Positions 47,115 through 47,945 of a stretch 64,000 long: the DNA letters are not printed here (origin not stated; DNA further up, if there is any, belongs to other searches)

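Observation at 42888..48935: Heat-shock genes grpE/dnaK/dnaJ dispersed by AT-rich single small-TM-protein genes, with a PaaX-like regulator where hrcA would be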

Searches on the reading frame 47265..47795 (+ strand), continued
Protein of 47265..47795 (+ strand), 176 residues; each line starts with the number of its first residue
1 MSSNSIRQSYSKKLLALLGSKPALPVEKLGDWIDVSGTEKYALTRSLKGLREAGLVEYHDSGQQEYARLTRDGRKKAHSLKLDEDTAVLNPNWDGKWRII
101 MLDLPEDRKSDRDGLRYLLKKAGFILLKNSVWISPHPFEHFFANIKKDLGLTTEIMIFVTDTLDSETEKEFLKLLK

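Call 39: fold_search(model_id=the predicted structure, library=pdb)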
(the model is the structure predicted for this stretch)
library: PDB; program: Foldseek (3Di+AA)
matches with E <= 10: 1503; with E <= 0.001: 5
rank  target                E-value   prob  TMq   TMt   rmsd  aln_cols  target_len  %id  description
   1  8a39_AP1              7.4e-08  1.00  0.56  0.36   6.4       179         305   17  Crystal Structure of PaaX from Escherichia coli W (released 2023-07-05)
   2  3l09_D                3.7e-04  1.00  0.48  0.36   6.7       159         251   16  Crystal structure of Putative transcriptional regulator (JANN_22DEC04_CONTIG27_REVISED_GENE3569) from Jannaschia sp. C (released 2010-01-12)
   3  3l09_B                4.4e-04  1.00  0.44  0.33   6.9       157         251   16  Crystal structure of Putative transcriptional regulator (JANN_22DEC04_CONTIG27_REVISED_GENE3569) from Jannaschia sp. C (released 2010-01-12)
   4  3l09_A                4.4e-04  1.00  0.42  0.31  16.7       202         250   16  Crystal structure of Putative transcriptional regulator (JANN_22DEC04_CONTIG27_REVISED_GENE3569) from Jannaschia sp. C (released 2010-01-12)
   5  3l09_C                8.8e-04  1.00  0.45  0.33   7.0       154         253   17  Crystal structure of Putative transcriptional regulator (JANN_22DEC04_CONTIG27_REVISED_GENE3569) from Jannaschia sp. C (released 2010-01-12)
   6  5yi1                  1.3e-03  1.00  0.37  0.49   1.7        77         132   21  Structure of Lactococcus lactis ZitR, C30AH42A mutant in apo form (released 2017-12-06)
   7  3kfw                  1.6e-03  1.00  0.38  0.31   7.9       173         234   20  Uncharacterized protein Rv0674 from Mycobacterium tuberculosis (released 2009-12-01)
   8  3cjn                  1.7e-03  1.00  0.38  0.45  12.6       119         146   24  Crystal structure of transcriptional regulator, MarR family, from Silicibacter pomeroyi (released 2008-03-25)
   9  8za5_B                1.8e-03  1.00  0.38  0.47  13.1       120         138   18  Crystal structure of HsmR (released 2025-10-29)
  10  5hlh_D                3.0e-03  1.00  0.36  0.46  13.3       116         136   22  Crystal structure of the overoxidized AbfR bound to DNA (released 2017-01-25)
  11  1r22_B                3.4e-03  1.00  0.35  0.61   8.6        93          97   24  Crystal structure of the cyanobacterial metallothionein repressor SmtB (C14S/C61S/C121S mutant) in the Zn2alpha5-form (released 2004-05-18)
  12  5yi0_A                4.1e-03  1.00  0.37  0.45   1.7        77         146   21  Structure of Lactococcus lactis ZitR, C30AH42A mutant (released 2017-12-06)
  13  1smt_A                4.1e-03  1.00  0.36  0.60   3.7        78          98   26  SMTB REPRESSOR FROM SYNECHOCOCCUS PCC7942 (released 1997-12-03)
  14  5jls                  4.6e-03  1.00  0.37  0.47  11.9       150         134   13  Crystal Structure of Adhesin competence repressor (AdcR) from Streptococcus pyogenes (C-terminally His tagged) (released 2017-05-03)
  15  5hlg_B                4.6e-03  1.00  0.36  0.44  14.5       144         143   18  Structure of reduced AbfR bound to DNA (released 2017-01-25)
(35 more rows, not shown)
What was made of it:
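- On PaaX (TIGR02277 equivalog): Structural matches to PaaX and to MarR/ArsR wHTH proteins (call 39). The PaaX chain in 8a39 has 305 residues (call 39).
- The best structural match is E. coli PaaX 8a39 over 179 columns, followed by 3l09 and 3kfw and then MarR/ArsR-type repressors (call 39). PaaX, and by prior knowledge most MarR/ArsR-like structural neighbours, are repressors (call 39 for the structural matches).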

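Call 42: find_related_loci(query=A2, collection=metagenome_contigs, flank=6000)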
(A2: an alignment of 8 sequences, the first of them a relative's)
Query A2 (197 aa) in metagenome_contigs; peptide patterns used: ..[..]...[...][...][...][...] (x = any residue, [..] = any of these).
266 stretches matched a pattern; 124 encode a relative of the query (tblastn E <= 1e-3); the best 80 are kept; 80 distinct loci.
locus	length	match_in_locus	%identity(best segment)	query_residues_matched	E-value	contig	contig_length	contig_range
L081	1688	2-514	92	26-196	8e-111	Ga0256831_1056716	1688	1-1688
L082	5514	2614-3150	41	14-191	1e-46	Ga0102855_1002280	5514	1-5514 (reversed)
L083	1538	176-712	41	8-183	6e-48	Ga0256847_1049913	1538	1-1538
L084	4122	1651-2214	40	4-191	4e-46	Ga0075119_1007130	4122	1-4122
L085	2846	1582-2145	41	12-197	2e-44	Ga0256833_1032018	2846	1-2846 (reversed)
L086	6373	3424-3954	40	12-187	2e-44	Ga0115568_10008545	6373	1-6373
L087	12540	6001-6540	38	7-183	3e-44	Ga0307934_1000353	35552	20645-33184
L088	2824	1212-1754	39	9-190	7e-43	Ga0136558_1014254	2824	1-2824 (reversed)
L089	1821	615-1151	40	11-191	2e-42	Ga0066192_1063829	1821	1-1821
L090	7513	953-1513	37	11-196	1e-41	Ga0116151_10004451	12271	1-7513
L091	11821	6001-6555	38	2-183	3e-41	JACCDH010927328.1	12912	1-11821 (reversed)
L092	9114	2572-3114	39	12-192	6e-41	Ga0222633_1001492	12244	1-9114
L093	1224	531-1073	39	12-192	2e-42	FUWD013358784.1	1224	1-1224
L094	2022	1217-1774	38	11-197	1e-40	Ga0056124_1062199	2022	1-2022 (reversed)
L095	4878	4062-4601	37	14-192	4e-39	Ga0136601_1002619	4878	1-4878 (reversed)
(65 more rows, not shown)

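Call 47: search_protein_families(library=ncbifam, proteins=[window:47265-47795:+, P0141, P0158], max_evalue=0.01)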
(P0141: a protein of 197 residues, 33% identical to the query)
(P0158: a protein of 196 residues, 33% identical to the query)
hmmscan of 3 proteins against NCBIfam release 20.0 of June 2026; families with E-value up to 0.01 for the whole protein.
window:47265-47795:+ (176 aa): 2 families
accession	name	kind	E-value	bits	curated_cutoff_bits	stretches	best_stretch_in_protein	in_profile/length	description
TIGR02277.1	PaaX_trns_reg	equivalog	4.5e-10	39.5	264.55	1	43-160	37-151/279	phenylacetic acid degradation operon negative regulatory protein PaaX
NF033788.1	HTH_metalloreg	subfamily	0.00074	19.3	55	1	14-73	16-72/77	metalloregulator ArsR/SmtB family transcription factor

P0141 (197 aa): 1 family
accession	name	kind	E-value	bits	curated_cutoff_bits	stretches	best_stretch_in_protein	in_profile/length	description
TIGR02277.1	PaaX_trns_reg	equivalog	3.4e-06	26.8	264.55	1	54-162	34-139/279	phenylacetic acid degradation operon negative regulatory protein PaaX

P0158 (196 aa): 3 families
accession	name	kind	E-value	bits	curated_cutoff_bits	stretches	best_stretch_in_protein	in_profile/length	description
TIGR02277.1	PaaX_trns_reg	equivalog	1.3e-11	44.6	264.55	1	62-160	37-131/279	phenylacetic acid degradation operon negative regulatory protein PaaX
TIGR01573.1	cas2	equivalog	7.1e-06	26.2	24.5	1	117-155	2-41/96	CRISPR-associated endonuclease Cas2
NF050184.1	VpaChn25_0724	subfamily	0.0005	20.2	65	1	56-106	34-84/88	VpaChn25_0724 family phage protein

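Call 57: find_homologous_proteins(query=P0158)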
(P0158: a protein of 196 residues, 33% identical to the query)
Query P0158 (196 aa): 137 proteins with E <= 0.001 among 339 candidates; the best 120 are listed.
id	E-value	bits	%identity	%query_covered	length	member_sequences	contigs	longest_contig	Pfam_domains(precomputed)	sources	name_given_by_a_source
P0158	3.3e-126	436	100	100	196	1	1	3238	PF20803.3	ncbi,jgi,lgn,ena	-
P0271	1.0e-94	334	75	99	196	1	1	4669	PF20803.3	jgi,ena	-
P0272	7.0e-82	292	65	99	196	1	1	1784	PF20803.3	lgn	-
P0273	7.8e-77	275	64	99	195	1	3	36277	PF20803.3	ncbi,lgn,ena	-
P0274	1.6e-75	271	61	99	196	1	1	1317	PF20803.3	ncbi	-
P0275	2.7e-75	270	64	99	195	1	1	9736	PF20803.3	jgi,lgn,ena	-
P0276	2.4e-71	257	59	99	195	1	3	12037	PF20803.3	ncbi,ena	-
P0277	1.4e-70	255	60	98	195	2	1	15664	PF20803.3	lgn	-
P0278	6.8e-70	253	56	99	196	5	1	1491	PF20803.3,PF09827.15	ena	-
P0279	5.2e-69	250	57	99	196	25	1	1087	PF20803.3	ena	-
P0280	3.1e-68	247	59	98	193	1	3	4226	PF20803.3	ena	-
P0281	2.6e-66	241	55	100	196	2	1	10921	PF20803.3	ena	-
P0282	4.8e-66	240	55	99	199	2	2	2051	PF20803.3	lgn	-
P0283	1.6e-65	238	54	100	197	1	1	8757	PF20803.3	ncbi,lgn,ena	-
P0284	8.7e-65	236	52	99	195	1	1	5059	PF20803.3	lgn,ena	-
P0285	3.5e-63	231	51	98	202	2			PF20803.3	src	-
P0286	9.0e-62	226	53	99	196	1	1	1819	PF20803.3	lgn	-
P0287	4.9e-60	220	52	99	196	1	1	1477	PF20803.3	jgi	jgi:DNA-binding transcriptional regulator PaaX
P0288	4.2e-57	211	51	98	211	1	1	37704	PF20803.3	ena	-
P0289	1.7e-55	206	48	98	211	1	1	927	PF20803.3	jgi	jgi:DNA-binding transcriptional regulator PaaX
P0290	9.3e-54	200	48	97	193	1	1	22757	PF20803.3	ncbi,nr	ncbi:MAG: hypothetical protein Q7R71_00735 [bacterium]|nr:hypothetical protein [bacterium]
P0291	9.6e-54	200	50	98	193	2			PF20803.3,PF09827.15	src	-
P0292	1.0e-52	197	49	97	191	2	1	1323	PF20803.3,PF09827.15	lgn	-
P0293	9.0e-52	193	49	97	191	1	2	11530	PF20803.3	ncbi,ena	-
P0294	1.0e-51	193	49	97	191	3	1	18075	PF20803.3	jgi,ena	-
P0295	1.2e-51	193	51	97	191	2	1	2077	PF20803.3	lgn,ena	-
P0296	2.0e-51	192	53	79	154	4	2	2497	PF20803.3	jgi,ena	-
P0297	2.4e-51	192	49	98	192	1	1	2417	PF20803.3,PF09827.15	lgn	-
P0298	2.6e-51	192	47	99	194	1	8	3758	PF20803.3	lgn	-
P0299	1.1e-50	190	48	97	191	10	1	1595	PF20803.3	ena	-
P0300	8.8e-48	180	49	98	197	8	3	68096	PF20803.3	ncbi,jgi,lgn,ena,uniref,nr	ncbi:CRISPR-associated endonuclease Cas2 [Candidatus Kaiserbacteria bacterium RIFCSPLOWO2_02_FULL_54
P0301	3.8e-47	178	46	97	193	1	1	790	PF20803.3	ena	-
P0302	3.0e-46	175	47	98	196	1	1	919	PF20803.3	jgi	jgi:DNA-binding transcriptional regulator PaaX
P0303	7.2e-46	174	49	98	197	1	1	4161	PF20803.3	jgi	jgi:hypothetical protein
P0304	7.6e-46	174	45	98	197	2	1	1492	PF20803.3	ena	-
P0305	9.6e-46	174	46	99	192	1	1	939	PF20803.3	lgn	-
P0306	1.0e-45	174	46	98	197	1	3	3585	PF20803.3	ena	-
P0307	6.0e-45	171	46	98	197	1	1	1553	PF20803.3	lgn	-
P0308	9.3e-45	171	47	98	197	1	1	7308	PF20803.3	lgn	-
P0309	1.4e-44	170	49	90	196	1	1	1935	PF20803.3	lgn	-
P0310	1.4e-44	170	46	98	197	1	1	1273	PF20803.3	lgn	-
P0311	1.7e-44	170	47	98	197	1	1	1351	PF20803.3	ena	-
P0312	1.8e-44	170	50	78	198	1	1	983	PF20803.3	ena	-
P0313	2.3e-44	169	45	98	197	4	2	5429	PF20803.3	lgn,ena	-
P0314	2.3e-44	169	45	98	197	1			PF20803.3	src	-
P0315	2.4e-44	169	45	97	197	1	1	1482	PF20803.3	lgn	-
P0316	2.6e-44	169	47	93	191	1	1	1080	PF20803.3,PF09827.15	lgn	-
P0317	2.6e-44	169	45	98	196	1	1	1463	PF20803.3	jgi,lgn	-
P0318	2.6e-44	169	49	82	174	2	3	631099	PF20803.3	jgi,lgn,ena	-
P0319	3.1e-44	169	47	98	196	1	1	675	PF20803.3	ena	-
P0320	3.5e-44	169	50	78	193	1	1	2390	PF20803.3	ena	-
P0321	4.1e-44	168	45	98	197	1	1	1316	PF20803.3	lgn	-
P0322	4.3e-44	168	45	98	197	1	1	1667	PF20803.3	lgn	-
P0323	4.8e-44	168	49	78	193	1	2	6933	PF20803.3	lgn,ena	-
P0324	5.4e-44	168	45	98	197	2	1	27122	PF20803.3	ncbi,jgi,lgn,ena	ncbi:MAG: CRISPR-associated endonuclease Cas2 [Candidatus Paceibacterota bacterium]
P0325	6.5e-44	168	46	98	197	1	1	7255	PF20803.3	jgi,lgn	-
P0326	9.1e-44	167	46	98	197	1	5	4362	PF20803.3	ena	-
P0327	1.1e-43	167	52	93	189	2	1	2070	PF20803.3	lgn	-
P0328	2.2e-43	166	53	69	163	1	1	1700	PF20803.3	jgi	jgi:DNA-binding transcriptional regulator PaaX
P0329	2.7e-43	166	44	98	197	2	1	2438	PF20803.3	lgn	-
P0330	3.0e-43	166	44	98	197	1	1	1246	PF20803.3,PF09827.15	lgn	-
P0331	3.5e-43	165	45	98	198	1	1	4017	PF20803.3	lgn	-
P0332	3.5e-43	165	44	98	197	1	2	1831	PF20803.3,PF09827.15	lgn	-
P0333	3.8e-43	165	45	98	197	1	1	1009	PF20803.3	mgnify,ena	mgnify:CR=1 FL=1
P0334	1.0e-42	164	62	57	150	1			PF20803.3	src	-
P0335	1.0e-42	164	45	98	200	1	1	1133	PF20803.3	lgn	-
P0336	1.5e-42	163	45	98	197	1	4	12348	PF20803.3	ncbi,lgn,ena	ncbi:MAG: CRISPR-associated endonuclease Cas2 [Patescibacteria group bacterium]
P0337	1.9e-42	163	55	69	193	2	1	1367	PF20803.3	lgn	-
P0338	2.3e-42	163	46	97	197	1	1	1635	PF20803.3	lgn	-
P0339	2.3e-42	163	43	98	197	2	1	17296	PF20803.3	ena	-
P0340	3.8e-42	162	43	94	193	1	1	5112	PF20803.3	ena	-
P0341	2.3e-41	159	45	97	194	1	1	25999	PF20803.3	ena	-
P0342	2.4e-41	159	50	78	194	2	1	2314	PF20803.3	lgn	-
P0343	7.0e-41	158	44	98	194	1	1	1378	PF20803.3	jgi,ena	-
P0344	1.2e-40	157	49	78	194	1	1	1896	PF20803.3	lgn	-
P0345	2.3e-40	156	49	78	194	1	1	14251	PF20803.3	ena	-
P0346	3.1e-40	156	51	73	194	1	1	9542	PF20803.3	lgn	-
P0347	9.3e-40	154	42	98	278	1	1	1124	PF20803.3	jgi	jgi:DNA-binding MarR family transcriptional regulator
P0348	1.0e-39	154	43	98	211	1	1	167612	PF20803.3,PF09827.15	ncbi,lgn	-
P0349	1.1e-38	151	46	96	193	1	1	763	PF20803.3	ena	-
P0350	3.7e-38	149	46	98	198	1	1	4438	PF20803.3,PF09827.15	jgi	jgi:DNA-binding transcriptional ArsR family regulator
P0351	1.8e-37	147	49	69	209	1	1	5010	PF20803.3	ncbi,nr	ncbi:MAG: hypothetical protein Q8P19_02340 [bacterium]|nr:hypothetical protein [bacterium]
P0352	5.7e-37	145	43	99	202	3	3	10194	PF20803.3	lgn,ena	-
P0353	1.1e-36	144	49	73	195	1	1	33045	PF20803.3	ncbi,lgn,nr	ncbi:MAG: CRISPR-associated endonuclease Cas2 [Candidatus Pacebacteria bacterium]|nr:CRISPR-associat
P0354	2.0e-36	143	45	97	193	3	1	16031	PF20803.3,PF14338.13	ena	-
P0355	3.1e-36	143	49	68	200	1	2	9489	PF20803.3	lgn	-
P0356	5.6e-36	142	48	70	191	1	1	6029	PF20803.3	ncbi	-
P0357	1.1e-35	141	51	70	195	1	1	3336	PF20803.3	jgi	jgi:DNA-binding transcriptional regulator PaaX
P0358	1.3e-35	141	56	56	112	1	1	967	PF20803.3,PF09827.15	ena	-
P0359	2.0e-35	140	51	70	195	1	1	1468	PF20803.3,PF09827.15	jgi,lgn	jgi:DNA-binding transcriptional regulator PaaX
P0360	3.8e-35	139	47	69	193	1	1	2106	PF20803.3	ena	-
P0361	4.1e-35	139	46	75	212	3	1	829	PF20803.3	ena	-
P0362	9.4e-35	138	46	70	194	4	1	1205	PF20803.3,PF22665.4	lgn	-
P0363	4.2e-34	136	42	99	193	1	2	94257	PF20803.3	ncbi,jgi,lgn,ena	-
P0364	4.4e-34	136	56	55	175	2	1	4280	PF20803.3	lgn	-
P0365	4.9e-34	136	46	73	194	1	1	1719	PF20803.3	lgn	-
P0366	4.9e-34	136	42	88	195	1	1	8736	PF20803.3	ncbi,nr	ncbi:MAG: CRISPR-associated endonuclease Cas2 [bacterium]|nr:CRISPR-associated endonuclease Cas2 [ba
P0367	6.3e-34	135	46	70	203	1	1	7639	PF20803.3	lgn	-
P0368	8.9e-34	135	41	89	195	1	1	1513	PF20803.3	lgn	-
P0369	1.2e-33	134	47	73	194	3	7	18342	PF20803.3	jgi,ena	-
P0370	1.5e-33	134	48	69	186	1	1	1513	PF20803.3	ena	-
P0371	2.0e-33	134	45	74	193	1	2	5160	PF20803.3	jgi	jgi:CRISPR/Cas system-associated endoribonuclease Cas2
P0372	4.2e-33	133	43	86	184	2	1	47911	PF20803.3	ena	-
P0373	6.3e-33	132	38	98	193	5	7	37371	PF20803.3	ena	-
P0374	7.9e-33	132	46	70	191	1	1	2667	PF20803.3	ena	-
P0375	8.4e-33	132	45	69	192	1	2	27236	PF20803.3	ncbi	-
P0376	1.2e-32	131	46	69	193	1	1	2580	PF20803.3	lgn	-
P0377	1.4e-32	131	46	73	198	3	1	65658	PF20803.3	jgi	jgi:DNA-binding transcriptional regulator PaaX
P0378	1.8e-32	130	47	71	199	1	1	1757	PF20803.3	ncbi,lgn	-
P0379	1.8e-32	130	45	73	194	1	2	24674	PF20803.3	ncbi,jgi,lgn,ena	-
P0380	2.1e-32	130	47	73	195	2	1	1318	PF20803.3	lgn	-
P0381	2.1e-32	130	47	71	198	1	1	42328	PF20803.3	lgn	-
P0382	2.7e-32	130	46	69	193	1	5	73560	PF20803.3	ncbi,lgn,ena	-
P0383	3.2e-32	130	46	76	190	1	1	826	PF20803.3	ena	-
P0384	4.2e-32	129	46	69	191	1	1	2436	PF20803.3,PF22665.4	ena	-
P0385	6.0e-32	129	46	70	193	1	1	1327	PF20803.3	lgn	-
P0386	1.4e-31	128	46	74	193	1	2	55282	PF20803.3,PF09827.15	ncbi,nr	ncbi:CRISPR-associated endonuclease Cas2 [Candidatus Kaiserbacteria bacterium]|nr:CRISPR-associated 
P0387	4.3e-31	126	44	84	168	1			PF20803.3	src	-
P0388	7.5e-31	125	44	70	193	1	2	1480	PF20803.3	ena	-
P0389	9.7e-31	125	38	99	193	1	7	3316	PF20803.3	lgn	-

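Call 58: find_encoding_contigs(protein=P0300, flank=5000, max_places=2)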
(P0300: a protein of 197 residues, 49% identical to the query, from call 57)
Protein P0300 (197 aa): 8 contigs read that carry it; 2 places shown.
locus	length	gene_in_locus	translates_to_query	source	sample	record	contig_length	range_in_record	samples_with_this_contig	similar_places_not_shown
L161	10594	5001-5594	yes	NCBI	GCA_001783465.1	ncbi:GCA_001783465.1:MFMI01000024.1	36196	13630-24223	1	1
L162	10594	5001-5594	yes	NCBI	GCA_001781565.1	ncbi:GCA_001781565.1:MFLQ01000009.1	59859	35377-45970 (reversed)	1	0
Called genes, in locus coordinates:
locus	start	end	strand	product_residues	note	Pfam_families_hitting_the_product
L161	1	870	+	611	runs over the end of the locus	-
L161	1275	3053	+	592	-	-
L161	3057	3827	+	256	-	-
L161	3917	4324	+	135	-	PF00164:Ribosom_S12_S23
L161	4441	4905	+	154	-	PF00177:Ribosomal_S7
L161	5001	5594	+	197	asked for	PF20803:PaaX_M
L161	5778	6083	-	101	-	-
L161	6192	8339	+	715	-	PF00009:GTP_EFTU, PF03144:GTP_EFTU_D2, PF22042:EF-G_D2, PF14492:EFG_III, PF16658:RF3_C (weak), PF03764:EFG_IV, PF00679:EFG_C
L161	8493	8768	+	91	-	-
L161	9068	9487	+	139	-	PF01909:NTP_transf_2 (weak), PF18765:Polbeta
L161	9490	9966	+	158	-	PF01934:HepT-like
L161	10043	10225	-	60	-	-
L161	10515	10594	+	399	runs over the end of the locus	PF00009:GTP_EFTU, PF03144:GTP_EFTU_D2, PF03143:GTP_EFTU_D3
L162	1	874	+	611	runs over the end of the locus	-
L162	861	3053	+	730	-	-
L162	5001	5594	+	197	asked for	PF20803:PaaX_M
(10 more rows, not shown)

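Call 59: find_encoding_contigs(protein=P0318, flank=5000, max_places=2)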
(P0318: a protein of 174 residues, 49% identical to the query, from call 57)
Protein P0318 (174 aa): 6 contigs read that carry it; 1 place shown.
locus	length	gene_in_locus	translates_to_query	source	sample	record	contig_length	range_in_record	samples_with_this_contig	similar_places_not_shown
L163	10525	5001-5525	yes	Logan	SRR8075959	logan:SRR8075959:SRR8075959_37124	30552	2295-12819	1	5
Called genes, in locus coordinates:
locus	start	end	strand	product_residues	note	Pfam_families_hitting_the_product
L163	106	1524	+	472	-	PF00479:G6PD_N, PF02781:G6PD_C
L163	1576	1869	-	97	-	-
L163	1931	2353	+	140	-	PF04073:tRNA_edit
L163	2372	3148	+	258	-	PF02673:BacA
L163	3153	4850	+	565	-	PF05970:PIF1, PF13245:AAA_19, PF13401:AAA_22 (weak), PF13604:AAA_30, PF21530:Pif1_2B_dom (weak), PF13538:UvrD_C_2 (weak), PF14493:HTH_40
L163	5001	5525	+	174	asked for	PF20803:PaaX_M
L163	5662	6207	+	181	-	-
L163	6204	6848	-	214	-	PF00156:Pribosyltran (weak)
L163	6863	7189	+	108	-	PF01329:Pterin_4a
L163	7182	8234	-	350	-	PF02547:Queuosine_synth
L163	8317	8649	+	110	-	-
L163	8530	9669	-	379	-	PF01702:TGT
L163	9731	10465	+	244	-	PF08032:SpoU_sub_bind, PF00588:SpoU_methylase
